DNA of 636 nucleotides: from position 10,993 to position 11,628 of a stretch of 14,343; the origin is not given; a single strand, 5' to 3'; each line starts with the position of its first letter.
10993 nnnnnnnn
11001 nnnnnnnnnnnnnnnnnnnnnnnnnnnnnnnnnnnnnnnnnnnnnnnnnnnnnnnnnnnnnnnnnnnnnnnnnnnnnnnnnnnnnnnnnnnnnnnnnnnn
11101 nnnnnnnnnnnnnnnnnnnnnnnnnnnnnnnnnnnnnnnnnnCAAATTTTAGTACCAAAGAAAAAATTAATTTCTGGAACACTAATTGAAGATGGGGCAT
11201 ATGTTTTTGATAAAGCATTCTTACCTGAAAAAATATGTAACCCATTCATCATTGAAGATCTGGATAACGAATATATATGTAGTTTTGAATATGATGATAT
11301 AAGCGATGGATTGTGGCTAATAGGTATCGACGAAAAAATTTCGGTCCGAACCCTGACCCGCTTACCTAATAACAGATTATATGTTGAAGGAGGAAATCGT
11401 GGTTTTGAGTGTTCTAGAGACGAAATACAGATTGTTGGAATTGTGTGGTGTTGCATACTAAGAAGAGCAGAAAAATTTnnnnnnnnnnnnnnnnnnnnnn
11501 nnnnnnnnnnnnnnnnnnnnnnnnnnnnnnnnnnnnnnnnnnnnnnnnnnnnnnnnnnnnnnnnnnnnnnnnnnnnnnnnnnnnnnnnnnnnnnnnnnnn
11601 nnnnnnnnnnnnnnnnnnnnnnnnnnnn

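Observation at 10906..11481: CI repressor lacks an obvious autocleavage motif, consistent with antirepressor-dependent induction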

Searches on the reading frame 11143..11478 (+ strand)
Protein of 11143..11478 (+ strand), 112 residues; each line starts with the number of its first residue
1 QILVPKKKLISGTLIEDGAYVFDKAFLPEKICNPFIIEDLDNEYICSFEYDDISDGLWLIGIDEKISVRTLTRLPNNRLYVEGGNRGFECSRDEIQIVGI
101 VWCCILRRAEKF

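Call 62: search_solved_structures(query=A2, max_evalue=10, show_alignments=5)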
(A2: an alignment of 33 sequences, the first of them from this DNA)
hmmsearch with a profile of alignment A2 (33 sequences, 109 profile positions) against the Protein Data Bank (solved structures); distinct sequences matched with E-value up to 10: 4.
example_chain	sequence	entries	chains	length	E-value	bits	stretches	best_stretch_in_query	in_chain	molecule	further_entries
2fkd_A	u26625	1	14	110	7.6e-30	106.3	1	3-107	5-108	Repressor protein CI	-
7jvt_C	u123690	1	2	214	4.2e-29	103.9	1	3-107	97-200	Repressor protein CI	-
2fjr_A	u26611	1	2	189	1.7e-28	101.9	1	3-107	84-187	Repressor protein CI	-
1jhc_A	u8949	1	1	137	0.2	14.9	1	45-90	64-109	LEXA REPRESSOR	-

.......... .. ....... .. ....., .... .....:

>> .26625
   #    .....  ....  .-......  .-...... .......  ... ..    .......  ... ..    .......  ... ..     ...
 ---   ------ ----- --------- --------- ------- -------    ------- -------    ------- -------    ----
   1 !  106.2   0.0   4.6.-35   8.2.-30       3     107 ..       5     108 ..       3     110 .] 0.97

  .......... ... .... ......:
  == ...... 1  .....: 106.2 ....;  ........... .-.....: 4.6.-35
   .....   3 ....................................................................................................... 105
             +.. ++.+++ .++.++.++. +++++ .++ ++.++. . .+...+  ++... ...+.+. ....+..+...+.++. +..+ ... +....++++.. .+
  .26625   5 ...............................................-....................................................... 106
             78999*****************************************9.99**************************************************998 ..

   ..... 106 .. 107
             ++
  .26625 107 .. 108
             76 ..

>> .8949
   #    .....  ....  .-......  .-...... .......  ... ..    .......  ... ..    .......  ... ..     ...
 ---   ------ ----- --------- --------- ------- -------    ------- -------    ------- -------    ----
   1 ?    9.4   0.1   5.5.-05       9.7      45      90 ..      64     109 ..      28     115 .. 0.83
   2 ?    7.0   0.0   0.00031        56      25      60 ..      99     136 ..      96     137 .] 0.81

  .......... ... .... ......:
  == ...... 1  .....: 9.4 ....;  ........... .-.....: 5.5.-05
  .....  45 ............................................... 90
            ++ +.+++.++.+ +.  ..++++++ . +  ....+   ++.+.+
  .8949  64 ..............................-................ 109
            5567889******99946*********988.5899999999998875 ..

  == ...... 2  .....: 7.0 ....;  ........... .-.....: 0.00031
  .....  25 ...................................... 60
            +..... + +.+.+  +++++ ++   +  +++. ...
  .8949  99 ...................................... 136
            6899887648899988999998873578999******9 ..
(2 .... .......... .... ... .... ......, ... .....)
